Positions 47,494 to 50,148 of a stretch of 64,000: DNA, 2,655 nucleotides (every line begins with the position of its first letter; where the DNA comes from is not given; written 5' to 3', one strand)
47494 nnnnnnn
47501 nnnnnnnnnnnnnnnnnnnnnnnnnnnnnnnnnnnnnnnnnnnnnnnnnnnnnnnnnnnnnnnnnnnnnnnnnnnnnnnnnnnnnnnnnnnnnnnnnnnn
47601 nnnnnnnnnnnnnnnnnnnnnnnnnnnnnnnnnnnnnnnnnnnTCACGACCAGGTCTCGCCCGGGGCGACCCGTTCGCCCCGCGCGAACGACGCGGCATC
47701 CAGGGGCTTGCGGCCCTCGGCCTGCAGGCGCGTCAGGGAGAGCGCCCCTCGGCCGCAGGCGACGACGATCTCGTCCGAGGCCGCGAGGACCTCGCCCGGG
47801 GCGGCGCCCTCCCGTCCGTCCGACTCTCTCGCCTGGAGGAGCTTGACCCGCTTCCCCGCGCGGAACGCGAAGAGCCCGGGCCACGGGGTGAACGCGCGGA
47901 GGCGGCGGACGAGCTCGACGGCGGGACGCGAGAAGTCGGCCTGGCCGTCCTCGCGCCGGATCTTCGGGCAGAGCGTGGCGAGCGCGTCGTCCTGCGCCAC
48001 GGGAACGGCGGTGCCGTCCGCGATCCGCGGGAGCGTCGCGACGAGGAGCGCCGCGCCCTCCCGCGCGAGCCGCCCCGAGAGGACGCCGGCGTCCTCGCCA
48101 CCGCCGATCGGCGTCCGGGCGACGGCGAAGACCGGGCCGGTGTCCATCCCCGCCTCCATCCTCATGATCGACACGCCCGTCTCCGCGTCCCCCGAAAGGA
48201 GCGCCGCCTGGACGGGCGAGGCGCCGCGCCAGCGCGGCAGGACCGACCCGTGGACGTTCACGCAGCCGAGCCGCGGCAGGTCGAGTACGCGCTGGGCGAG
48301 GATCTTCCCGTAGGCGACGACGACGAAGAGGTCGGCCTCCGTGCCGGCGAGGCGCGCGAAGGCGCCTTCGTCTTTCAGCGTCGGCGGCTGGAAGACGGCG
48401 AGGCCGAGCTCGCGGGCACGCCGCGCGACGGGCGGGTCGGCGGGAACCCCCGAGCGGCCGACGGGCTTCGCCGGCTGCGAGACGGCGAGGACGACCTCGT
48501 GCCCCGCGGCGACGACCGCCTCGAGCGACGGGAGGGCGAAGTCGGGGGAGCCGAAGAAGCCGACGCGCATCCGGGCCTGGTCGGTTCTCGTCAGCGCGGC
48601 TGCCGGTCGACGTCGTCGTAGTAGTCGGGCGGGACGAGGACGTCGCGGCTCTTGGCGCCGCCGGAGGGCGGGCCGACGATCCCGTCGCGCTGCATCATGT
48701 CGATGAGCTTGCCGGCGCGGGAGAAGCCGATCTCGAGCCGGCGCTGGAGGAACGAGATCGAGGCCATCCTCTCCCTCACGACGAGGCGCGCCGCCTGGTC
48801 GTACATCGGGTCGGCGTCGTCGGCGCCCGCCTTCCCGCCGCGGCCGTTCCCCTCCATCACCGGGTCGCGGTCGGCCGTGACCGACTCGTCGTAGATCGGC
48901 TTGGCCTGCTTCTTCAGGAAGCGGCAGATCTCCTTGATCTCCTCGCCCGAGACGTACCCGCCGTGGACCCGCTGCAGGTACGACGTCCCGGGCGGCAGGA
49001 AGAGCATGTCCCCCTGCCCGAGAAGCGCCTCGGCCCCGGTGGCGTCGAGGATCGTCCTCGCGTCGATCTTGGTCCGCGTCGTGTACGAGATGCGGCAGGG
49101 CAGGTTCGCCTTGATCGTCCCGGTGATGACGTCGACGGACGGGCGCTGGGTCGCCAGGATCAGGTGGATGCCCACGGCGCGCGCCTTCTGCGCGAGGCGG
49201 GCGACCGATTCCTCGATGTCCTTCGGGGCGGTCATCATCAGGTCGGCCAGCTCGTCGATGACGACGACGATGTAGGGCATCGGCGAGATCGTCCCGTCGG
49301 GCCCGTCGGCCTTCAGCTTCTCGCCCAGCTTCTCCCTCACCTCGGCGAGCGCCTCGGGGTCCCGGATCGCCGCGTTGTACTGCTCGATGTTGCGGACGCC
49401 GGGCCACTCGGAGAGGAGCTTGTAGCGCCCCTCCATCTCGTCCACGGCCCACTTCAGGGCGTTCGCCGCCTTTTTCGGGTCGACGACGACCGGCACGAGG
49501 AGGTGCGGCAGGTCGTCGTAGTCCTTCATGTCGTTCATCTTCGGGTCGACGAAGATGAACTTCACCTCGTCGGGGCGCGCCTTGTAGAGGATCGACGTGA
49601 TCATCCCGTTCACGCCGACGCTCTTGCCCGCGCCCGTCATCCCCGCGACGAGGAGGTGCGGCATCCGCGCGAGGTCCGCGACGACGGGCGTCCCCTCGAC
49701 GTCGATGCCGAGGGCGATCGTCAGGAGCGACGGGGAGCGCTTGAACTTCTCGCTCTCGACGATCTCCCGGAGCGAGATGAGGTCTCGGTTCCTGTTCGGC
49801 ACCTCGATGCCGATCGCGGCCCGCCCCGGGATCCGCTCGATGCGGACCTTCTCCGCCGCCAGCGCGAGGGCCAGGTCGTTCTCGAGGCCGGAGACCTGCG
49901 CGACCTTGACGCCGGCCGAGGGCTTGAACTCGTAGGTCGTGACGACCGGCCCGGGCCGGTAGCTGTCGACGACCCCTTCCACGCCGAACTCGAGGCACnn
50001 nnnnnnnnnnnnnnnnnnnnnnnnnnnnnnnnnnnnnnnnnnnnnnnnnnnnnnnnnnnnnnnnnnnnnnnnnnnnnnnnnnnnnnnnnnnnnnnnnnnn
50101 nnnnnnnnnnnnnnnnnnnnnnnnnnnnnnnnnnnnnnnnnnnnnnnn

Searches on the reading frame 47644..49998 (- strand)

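Call 35: search_protein_families(library=pfam, proteins=[window:47644-49998:-], max_evalue=0.0001)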
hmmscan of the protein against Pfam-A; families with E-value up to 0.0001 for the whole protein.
window:47644-49998:- (784 aa): 2 families
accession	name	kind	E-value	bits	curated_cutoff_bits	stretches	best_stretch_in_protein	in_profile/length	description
PF00551.24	Formyl_trans_N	-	1.2e-34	120.1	26.1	1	478-655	2-180/181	Formyl transferase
PF02911.23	Formyl_trans_C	-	1.8e-24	86.2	21.1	1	679-775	1-99/100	Formyl transferase, C-terminal domain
